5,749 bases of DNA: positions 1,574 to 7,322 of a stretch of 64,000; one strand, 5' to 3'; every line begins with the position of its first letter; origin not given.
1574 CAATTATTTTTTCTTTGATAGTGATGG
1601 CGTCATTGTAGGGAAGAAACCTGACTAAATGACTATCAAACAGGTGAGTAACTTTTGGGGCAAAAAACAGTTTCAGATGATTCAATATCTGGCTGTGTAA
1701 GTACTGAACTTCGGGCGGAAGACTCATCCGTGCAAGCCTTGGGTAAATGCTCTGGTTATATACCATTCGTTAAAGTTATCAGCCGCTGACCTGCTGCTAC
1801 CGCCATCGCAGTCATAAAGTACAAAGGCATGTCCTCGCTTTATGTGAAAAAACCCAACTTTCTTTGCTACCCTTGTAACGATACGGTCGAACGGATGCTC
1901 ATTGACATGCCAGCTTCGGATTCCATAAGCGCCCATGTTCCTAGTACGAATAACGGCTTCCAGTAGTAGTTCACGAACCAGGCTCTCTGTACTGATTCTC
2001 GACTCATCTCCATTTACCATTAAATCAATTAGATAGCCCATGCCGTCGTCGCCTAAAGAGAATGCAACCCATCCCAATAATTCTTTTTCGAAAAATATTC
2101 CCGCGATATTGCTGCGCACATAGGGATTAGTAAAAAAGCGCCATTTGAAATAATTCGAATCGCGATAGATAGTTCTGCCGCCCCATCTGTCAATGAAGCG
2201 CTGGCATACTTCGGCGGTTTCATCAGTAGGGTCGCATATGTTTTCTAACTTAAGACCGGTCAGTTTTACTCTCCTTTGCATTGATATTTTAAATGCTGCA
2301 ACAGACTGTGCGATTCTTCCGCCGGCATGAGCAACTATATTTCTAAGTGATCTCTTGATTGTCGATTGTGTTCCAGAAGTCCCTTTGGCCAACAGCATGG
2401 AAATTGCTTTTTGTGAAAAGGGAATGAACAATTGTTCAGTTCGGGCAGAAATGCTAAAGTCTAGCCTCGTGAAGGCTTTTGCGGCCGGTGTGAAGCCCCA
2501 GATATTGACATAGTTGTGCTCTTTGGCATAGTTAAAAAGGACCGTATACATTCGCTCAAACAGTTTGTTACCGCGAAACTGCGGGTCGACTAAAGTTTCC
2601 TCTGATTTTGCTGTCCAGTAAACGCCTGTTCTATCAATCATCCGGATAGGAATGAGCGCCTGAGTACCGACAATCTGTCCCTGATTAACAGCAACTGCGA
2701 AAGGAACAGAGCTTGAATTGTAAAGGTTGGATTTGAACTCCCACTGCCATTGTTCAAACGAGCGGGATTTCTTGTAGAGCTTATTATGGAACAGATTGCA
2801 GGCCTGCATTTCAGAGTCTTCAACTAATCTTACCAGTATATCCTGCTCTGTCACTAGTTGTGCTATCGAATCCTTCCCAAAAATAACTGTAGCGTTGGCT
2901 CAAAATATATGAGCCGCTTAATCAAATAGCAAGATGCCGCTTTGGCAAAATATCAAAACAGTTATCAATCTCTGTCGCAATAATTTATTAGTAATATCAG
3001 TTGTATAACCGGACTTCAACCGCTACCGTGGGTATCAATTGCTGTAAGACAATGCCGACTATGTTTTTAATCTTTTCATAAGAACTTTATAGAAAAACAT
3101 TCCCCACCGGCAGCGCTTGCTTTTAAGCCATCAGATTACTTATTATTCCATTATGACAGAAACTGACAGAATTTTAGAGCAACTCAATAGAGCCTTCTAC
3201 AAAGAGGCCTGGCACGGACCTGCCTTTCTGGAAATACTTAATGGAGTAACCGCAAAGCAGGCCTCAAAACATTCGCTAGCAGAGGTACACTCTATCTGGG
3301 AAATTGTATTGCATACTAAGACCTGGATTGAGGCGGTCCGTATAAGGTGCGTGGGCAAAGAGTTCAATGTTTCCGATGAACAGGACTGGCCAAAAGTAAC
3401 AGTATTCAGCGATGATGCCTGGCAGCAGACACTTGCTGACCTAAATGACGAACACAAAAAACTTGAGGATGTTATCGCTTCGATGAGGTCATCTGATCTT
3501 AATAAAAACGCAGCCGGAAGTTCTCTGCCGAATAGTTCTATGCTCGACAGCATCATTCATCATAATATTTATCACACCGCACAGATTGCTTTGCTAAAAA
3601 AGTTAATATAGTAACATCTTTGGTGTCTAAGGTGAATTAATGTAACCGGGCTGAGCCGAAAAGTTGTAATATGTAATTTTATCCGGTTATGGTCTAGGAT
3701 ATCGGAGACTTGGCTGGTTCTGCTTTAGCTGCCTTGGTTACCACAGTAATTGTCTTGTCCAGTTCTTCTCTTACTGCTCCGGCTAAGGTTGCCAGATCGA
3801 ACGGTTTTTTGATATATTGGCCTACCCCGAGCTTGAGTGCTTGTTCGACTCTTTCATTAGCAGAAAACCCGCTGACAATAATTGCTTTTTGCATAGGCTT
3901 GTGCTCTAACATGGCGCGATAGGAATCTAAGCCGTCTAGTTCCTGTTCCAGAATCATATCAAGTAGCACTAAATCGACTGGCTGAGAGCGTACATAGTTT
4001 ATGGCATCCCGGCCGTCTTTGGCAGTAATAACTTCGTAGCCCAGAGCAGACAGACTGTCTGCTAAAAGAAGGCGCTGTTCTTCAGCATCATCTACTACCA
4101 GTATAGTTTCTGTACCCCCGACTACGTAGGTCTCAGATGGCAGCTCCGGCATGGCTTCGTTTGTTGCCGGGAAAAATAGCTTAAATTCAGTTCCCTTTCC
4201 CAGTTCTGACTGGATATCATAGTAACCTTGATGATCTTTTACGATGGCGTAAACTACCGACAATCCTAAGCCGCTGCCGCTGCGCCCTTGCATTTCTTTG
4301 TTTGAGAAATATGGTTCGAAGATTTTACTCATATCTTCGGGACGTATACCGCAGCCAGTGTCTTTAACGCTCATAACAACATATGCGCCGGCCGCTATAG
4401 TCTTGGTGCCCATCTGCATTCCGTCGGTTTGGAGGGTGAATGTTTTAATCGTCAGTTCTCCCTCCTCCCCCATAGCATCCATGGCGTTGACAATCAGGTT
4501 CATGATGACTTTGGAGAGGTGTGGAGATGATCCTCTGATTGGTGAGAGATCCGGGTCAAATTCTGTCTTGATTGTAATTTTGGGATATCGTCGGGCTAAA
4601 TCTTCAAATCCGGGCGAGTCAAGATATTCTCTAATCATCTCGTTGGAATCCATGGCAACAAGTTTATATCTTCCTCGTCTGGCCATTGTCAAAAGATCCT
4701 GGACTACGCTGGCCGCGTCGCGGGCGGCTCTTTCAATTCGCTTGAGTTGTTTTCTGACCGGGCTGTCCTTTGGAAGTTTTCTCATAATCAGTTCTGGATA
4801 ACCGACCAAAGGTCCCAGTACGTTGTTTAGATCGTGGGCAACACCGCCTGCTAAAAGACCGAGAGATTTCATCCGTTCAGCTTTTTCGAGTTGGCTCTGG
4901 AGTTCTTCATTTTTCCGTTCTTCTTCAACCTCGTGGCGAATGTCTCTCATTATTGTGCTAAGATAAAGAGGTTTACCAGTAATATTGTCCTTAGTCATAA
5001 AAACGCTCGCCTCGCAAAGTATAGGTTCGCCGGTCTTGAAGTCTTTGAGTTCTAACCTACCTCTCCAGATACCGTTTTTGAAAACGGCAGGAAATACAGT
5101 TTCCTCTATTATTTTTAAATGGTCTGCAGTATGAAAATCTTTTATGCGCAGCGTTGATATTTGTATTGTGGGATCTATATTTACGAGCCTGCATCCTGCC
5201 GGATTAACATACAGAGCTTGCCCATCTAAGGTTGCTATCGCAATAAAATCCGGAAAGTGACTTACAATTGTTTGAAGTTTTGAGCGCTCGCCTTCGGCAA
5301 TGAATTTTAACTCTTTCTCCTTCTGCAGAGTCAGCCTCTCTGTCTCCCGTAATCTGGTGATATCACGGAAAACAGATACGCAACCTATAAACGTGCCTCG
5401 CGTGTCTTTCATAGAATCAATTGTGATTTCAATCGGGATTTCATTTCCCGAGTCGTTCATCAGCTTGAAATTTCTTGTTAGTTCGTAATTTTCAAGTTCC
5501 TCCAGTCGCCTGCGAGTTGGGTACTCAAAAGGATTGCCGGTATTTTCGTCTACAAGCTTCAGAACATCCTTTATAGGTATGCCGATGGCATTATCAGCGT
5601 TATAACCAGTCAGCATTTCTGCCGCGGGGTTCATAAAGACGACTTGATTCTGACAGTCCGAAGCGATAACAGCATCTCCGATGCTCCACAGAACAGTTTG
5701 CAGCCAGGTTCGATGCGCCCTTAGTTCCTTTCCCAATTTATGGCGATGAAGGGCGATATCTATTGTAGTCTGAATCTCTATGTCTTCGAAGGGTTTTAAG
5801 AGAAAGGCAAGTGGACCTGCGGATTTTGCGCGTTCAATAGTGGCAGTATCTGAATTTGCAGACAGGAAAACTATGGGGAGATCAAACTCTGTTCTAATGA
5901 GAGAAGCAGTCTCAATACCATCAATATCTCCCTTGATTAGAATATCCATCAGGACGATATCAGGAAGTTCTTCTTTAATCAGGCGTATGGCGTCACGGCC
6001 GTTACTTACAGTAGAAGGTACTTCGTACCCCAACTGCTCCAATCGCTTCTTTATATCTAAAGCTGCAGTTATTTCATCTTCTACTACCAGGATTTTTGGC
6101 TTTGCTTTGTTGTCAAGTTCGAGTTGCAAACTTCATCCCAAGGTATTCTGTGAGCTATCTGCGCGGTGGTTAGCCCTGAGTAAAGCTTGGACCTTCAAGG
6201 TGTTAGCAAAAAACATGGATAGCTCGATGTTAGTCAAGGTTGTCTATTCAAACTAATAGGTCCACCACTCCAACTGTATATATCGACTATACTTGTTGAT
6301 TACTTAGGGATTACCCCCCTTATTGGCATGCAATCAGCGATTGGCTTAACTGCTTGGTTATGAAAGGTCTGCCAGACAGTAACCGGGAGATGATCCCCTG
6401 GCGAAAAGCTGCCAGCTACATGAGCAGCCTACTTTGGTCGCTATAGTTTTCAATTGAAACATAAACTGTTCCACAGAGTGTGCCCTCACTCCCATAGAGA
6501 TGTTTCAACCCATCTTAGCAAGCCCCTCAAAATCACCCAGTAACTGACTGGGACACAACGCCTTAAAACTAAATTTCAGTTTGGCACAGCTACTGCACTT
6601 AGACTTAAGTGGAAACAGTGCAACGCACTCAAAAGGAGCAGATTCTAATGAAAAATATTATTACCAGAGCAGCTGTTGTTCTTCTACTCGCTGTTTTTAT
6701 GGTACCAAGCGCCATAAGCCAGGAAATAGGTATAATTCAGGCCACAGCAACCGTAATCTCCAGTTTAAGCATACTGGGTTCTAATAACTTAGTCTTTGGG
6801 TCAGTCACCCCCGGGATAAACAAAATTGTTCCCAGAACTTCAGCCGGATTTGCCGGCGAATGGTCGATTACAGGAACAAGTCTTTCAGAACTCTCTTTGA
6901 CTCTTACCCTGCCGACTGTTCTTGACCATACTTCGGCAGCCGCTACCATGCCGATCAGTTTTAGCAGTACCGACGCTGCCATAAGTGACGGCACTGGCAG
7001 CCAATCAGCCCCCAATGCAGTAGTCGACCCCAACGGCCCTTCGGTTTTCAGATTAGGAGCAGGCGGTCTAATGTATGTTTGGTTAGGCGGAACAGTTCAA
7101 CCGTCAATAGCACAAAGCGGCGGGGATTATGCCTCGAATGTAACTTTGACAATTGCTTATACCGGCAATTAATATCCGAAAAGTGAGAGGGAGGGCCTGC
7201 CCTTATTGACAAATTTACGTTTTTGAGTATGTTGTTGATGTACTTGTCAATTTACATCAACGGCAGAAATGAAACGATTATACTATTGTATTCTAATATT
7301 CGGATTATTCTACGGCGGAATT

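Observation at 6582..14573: Seven-gene array of DUF4402/SCPU-like secreted subunits plus a PapD-like chaperone and an atypical usher: candidate uncharacterised chaperone-usher-type fibre system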

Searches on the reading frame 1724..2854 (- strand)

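Call 70: search_protein_families(library=pfam, proteins=[window:1724-2854:-], max_evalue=0.00001)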
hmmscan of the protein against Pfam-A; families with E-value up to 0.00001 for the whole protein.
window:1724-2854:- (376 aa): 2 families
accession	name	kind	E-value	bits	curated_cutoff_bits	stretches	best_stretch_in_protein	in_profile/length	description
PF13527.13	Acetyltransf_9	-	3e-08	34.2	25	1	8-122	2-113/127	Acetyltransferase (GNAT) domain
PF00583.31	Acetyltransf_1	-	1.3e-06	29.1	20.7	0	34-122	18-105/116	Acetyltransferase (GNAT) family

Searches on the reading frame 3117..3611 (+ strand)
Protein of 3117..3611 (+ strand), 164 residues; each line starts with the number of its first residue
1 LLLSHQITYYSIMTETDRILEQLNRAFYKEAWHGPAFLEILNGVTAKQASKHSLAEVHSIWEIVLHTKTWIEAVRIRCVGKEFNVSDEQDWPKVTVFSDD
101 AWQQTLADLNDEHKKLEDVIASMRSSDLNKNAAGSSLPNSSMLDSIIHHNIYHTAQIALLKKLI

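Call 70: search_protein_families(library=pfam, proteins=[window:3117-3611:+], max_evalue=0.00001)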
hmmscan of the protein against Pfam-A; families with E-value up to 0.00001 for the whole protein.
window:3117-3611:+ (164 aa): 1 family
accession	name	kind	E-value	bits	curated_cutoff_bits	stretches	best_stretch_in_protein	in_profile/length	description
PF12867.12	DinB_2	-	4.5e-08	34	24.8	1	36-157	8-128/128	DinB superfamily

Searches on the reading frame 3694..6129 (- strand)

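Call 70: search_protein_families(library=pfam, proteins=[window:3694-6129:-], max_evalue=0.00001)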
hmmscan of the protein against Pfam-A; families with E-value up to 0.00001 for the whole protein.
window:3694-6129:- (811 aa): 6 families
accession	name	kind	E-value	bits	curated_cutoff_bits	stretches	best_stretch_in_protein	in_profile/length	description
PF00072.30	Response_reg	-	6.6e-43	145.8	30.2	2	676-786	1-110/111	Response regulator receiver domain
PF02518.31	HATPase_c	-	3.4e-23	82.6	26.4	1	535-656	3-110/111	Histidine kinase-, DNA gyrase B-, and HSP90-like ATPase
PF13426.13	PAS_9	-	1.5e-17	64.2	27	1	157-258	7-102/103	PAS domain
PF00989.32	PAS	-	5.2e-15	55.9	22.6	1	144-257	4-113/113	PAS fold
PF08448.16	PAS_4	-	2.1e-10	41.3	23.1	1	149-261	3-109/110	PAS fold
PF00512.31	HisKA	-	4.6e-07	30.2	26.9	1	424-485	3-63/66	His Kinase A (phospho-acceptor) domain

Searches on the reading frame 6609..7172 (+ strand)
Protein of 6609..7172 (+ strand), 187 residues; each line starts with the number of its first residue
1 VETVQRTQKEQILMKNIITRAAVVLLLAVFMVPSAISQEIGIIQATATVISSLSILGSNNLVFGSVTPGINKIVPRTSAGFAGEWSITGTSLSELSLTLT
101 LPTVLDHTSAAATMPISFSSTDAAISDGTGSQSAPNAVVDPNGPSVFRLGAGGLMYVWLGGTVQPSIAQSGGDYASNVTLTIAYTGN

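Call 3: search_protein_families(library=pfam, proteins=[window:6609-7172:+], max_evalue=1)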
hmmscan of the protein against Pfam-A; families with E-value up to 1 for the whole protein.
window:6609-7172:+ (187 aa): 1 family
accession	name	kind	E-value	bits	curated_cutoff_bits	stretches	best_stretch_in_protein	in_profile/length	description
PF14352.11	DUF4402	-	0.0045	18.1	25.2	1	77-184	41-129/129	Domain of unknown function (DUF4402)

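Call 4: search_protein_families(library=ncbifam, proteins=[window:6609-7172:+], max_evalue=1)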
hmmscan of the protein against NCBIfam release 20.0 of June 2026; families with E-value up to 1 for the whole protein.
window:6609-7172:+ (187 aa): 0 families
